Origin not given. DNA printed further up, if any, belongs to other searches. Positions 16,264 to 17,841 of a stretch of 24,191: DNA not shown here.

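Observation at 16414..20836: PL22-like paralogue pair in which one copy swaps metal ligands for Lys/Arg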

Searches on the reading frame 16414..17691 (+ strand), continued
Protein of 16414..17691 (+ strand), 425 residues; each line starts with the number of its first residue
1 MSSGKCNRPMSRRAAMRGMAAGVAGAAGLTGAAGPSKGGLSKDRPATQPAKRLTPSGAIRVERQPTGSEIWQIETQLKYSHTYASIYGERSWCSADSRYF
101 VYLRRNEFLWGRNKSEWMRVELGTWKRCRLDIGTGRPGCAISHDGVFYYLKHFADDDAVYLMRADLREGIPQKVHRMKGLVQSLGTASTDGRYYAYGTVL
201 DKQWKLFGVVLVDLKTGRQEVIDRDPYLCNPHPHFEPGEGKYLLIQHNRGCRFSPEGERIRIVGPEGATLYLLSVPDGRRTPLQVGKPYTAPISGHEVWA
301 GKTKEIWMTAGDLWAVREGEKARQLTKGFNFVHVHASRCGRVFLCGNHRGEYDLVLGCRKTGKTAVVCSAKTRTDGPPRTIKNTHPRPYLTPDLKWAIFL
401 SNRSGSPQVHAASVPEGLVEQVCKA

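Call 49: find_related_loci(query=A2, collection=genome_contigs, flank=8000)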
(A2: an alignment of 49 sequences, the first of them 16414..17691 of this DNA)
Query A2 (425 aa) in genome_contigs; peptide patterns used: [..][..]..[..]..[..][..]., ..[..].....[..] (x = any residue, [..] = any of these).
141 stretches matched a pattern; 112 encode a relative of the query (tblastn E <= 1e-3); the best 80 are kept; 80 distinct loci.
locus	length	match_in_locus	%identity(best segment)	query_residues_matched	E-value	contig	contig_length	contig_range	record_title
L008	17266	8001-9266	81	1-422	0e+0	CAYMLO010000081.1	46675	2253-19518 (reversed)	MAG TPA_asm: uncultured Planctomycetales bacterium isolate binchicken_co334_152 genome assembly, contig: NODE_1161_lengt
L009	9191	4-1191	78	27-425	0e+0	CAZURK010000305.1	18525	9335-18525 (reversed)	MAG TPA_asm: uncultured Pirellulaceae bacterium isolate SRP077602_co10_409 genome assembly, contig: NODE_9260_length_185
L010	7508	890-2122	53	1-422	3e-137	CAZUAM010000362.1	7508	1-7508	MAG TPA_asm: uncultured Planctomycetaceae bacterium isolate binchicken_co262_366 genome assembly, contig: NODE_11333_len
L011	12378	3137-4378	52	10-425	3e-136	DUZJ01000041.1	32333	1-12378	MAG TPA_asm: Planctomycetota bacterium isolate MAG_11118_pl_115 Ga0114922_10000698, whole genome shotgun sequence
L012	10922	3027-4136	56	59-425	4e-135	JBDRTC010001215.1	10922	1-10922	MAG: Planctomycetota bacterium isolate MEGAHIT-group-3.47 k141_212415, whole genome shotgun sequence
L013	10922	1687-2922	51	1-424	4e-135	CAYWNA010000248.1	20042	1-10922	MAG TPA_asm: uncultured Pirellulaceae bacterium isolate binchicken_co65_467 genome assembly, contig: NODE_11046_length_2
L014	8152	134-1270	55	50-425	2e-133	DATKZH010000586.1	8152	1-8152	MAG TPA_asm: Thermoguttaceae bacterium isolate SMAG_U14240 k141_229960, whole genome shotgun sequence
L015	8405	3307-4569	51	8-425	6e-133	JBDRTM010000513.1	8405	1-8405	MAG: Planctomycetota bacterium isolate MEGAHIT-group-3.76 k141_314160, whole genome shotgun sequence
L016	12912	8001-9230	49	1-423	1e-131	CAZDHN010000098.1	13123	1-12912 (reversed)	MAG TPA_asm: uncultured Planctomycetaceae bacterium isolate binchicken_co181_562 genome assembly, contig: NODE_8744_leng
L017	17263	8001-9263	49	8-425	5e-131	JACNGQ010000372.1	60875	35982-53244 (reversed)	MAG: Planctomycetota bacterium isolate NIOZ-UU13 NIOZ-UU_NODE_437_length_60875_cov_10.5344, whole genome shotgun sequenc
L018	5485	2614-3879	49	7-425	6e-130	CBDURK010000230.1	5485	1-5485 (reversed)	MAG TPA_asm: uncultured bacterium isolate SRR21487744_binner12_Refined_154 genome assembly, contig: ERZ25748493.10940, w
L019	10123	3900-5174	50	3-425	1e-128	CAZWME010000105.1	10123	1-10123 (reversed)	MAG TPA_asm: uncultured Pirellulales bacterium isolate binchicken_co116_96 genome assembly, contig: NODE_7527_length_101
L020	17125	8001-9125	54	51-422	1e-128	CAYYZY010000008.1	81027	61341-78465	MAG TPA_asm: uncultured Planctomycetaceae bacterium isolate binchicken_co17_8 genome assembly, contig: NODE_949_length_8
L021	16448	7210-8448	51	1-425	1e-128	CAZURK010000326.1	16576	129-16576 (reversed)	MAG TPA_asm: uncultured Pirellulaceae bacterium isolate SRP077602_co10_409 genome assembly, contig: NODE_10604_length_16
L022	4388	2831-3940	54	57-423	8e-129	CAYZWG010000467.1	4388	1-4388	MAG TPA_asm: uncultured Planctomycetaceae bacterium isolate SRP216583_co1_137 genome assembly, contig: NODE_22802_length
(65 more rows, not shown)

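Call 58: fold_search(model_id=the predicted structure, library=pdb)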
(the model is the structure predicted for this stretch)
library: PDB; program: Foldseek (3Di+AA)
matches with E <= 10: 1558; with E <= 0.001: 1132
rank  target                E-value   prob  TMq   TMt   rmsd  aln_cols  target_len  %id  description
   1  3pe7                  8.4e-19  1.00  0.64  0.72   4.6       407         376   19  Oligogalacturonate lyase in complex with manganese (released 2010-11-03)
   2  3c5m_A                1.6e-18  1.00  0.64  0.71   4.7       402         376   17  Crystal structure of oligogalacturonate lyase (VPA0088) from Vibrio parahaemolyticus. Northeast Structural Genomics Co (released 2008-02-26)
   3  3c5m_B                4.6e-18  1.00  0.64  0.71   4.7       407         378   17  Crystal structure of oligogalacturonate lyase (VPA0088) from Vibrio parahaemolyticus. Northeast Structural Genomics Co (released 2008-02-26)
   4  2w8b_B                1.9e-12  1.00  0.40  0.42   5.9       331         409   13  Crystal structure of processed TolB in complex with Pal (released 2009-02-17)
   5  6pnv                  2.2e-12  1.00  0.40  0.41   6.0       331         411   14  1.42 Angstrom Resolution Crystal Structure of Translocation Protein TolB from Salmonella enterica (released 2019-07-17)
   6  2hqs_B                2.8e-12  1.00  0.40  0.42   5.9       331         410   13  Crystal structure of TolB/Pal complex (released 2007-04-03)
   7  9a2l_MODEL_1_A        3.2e-12  1.00  0.40  0.40   5.9       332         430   13  Model of E. coli TolB by in-cell photo-crosslinking MS and deep learning (released 2023-02-24)
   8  2w8b_A                5.1e-12  1.00  0.40  0.41   6.2       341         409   12  Crystal structure of processed TolB in complex with Pal (released 2009-02-17)
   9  4pwz_B                5.7e-12  1.00  0.40  0.41   5.9       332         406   12  Crystal structure of TolB protein from Yersinia pestis CO92 (released 2014-04-02)
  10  2hqs_A                5.7e-12  1.00  0.40  0.41   6.0       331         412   13  Crystal structure of TolB/Pal complex (released 2007-04-03)
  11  1crz                  1.6e-11  1.00  0.41  0.42   5.9       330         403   14  CRYSTAL STRUCTURE OF THE E. COLI TOLB PROTEIN (released 2000-08-16)
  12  4jml_A                1.6e-11  1.00  0.41  0.43   5.9       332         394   14  Crystal structure of the TolB(P201C)-ColicinE9 TBE peptide(A33C) complex. (released 2013-07-17)
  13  4pwz_A                2.8e-11  1.00  0.39  0.41   6.0       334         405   12  Crystal structure of TolB protein from Yersinia pestis CO92 (released 2014-04-02)
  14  7mx5_B                2.9e-11  1.00  0.42  0.45   6.0       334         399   12  Crystal structure of TolB from Acinetobacter baumannii (released 2021-05-26)
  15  3iax_A                3.6e-11  1.00  0.40  0.42   5.8       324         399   14  The crystal structure of the TolB box of Colicin A in complex with TolB reveals important differences in the recruitme (released 2009-10-13)
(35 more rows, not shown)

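Call 66: find_related_loci(query=window:16414-17691:+, collection=metagenome_contigs, flank=10000)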
Query window:16414-17691:+ (425 aa) in metagenome_contigs; peptide patterns used: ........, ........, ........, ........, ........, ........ (x = any residue, [..] = any of these).
65 stretches matched a pattern; 9 encode a relative of the query (tblastn E <= 1e-3); 9 distinct loci.
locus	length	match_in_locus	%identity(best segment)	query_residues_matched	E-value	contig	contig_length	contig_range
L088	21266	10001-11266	81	1-422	0e+0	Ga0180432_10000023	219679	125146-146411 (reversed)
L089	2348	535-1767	49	7-422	1e-133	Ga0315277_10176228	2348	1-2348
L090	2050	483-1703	47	10-422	3e-122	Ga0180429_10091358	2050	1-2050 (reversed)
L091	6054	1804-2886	51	67-425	4e-111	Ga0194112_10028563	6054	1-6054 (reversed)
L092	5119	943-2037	46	58-422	3e-105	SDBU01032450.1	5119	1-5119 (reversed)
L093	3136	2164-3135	50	10-339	6e-106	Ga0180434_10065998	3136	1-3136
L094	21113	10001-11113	46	56-424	2e-102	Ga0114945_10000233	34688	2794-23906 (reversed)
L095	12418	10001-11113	46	56-424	1e-102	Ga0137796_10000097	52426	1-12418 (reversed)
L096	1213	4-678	50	204-422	1e-80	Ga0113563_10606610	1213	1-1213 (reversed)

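Call 68: find_encoding_contigs(protein=P0124, flank=10000, max_places=2)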
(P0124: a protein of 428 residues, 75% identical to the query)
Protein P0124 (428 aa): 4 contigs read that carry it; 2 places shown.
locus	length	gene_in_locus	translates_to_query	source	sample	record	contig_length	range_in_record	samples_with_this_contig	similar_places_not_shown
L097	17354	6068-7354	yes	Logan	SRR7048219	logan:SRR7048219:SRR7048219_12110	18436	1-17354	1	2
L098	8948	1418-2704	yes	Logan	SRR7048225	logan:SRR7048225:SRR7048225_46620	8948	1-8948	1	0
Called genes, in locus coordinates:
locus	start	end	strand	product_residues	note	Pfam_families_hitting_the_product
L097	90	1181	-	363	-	PF01032:FecCD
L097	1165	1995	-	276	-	PF00005:ABC_tran, PF02463:SMC_N (faint), PF13304:AAA_21 (faint)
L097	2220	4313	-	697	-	-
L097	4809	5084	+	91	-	-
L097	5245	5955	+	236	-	-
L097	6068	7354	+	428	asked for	-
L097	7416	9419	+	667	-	PF01841:Transglut_core (faint)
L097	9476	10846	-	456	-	PF01408:GFO_IDH_MocA, PF19051:GFO_IDH_MocA_C2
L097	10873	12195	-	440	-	PF14100:DUF6807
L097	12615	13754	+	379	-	PF00150:Cellulase (weak)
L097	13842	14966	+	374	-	PF01073:3Beta_HSD, PF01370:Epimerase, PF07993:NAD_binding_4, PF13460:NAD_binding_10 (weak), PF16363:GDP_Man_Dehyd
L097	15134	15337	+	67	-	-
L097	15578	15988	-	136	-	PF05168:HEPN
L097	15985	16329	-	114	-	PF01909:NTP_transf_2, PF18765:Polbeta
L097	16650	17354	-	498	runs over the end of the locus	PF13537:GATase_7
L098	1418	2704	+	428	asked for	-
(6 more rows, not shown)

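Call 69: find_encoding_contigs(protein=P0129, flank=10000, max_places=2)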
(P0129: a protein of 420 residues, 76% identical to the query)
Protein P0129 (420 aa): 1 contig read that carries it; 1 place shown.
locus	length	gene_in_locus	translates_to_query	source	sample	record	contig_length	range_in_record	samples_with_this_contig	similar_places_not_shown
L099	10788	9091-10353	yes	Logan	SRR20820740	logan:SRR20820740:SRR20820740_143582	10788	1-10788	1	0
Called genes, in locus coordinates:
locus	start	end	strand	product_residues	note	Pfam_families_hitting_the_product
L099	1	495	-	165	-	?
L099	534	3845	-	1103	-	PF08241:Methyltransf_11 (weak), PF13649:Methyltransf_25, PF01011:PQQ (faint), PF13360:PQQ_2, PF13570:Beta-prop_ACSF4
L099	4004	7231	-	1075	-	PF01011:PQQ (faint), PF13360:PQQ_2 (weak), PF13570:Beta-prop_ACSF4, PF13360:PQQ_2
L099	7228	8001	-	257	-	-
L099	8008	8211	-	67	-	-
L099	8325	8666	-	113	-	-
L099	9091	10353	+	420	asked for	-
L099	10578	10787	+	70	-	?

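Call 70: find_encoding_contigs(protein=P0132, flank=10000, max_places=2)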
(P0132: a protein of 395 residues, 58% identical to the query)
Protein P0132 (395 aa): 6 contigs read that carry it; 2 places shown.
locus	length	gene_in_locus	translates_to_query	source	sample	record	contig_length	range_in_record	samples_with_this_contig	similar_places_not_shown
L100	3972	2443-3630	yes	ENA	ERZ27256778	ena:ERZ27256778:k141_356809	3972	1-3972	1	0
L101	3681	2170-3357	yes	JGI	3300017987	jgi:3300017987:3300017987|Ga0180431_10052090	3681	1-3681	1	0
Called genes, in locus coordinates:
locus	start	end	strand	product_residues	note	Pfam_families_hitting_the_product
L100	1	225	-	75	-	?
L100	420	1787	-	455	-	-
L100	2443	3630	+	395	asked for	-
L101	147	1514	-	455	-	-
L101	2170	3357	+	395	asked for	-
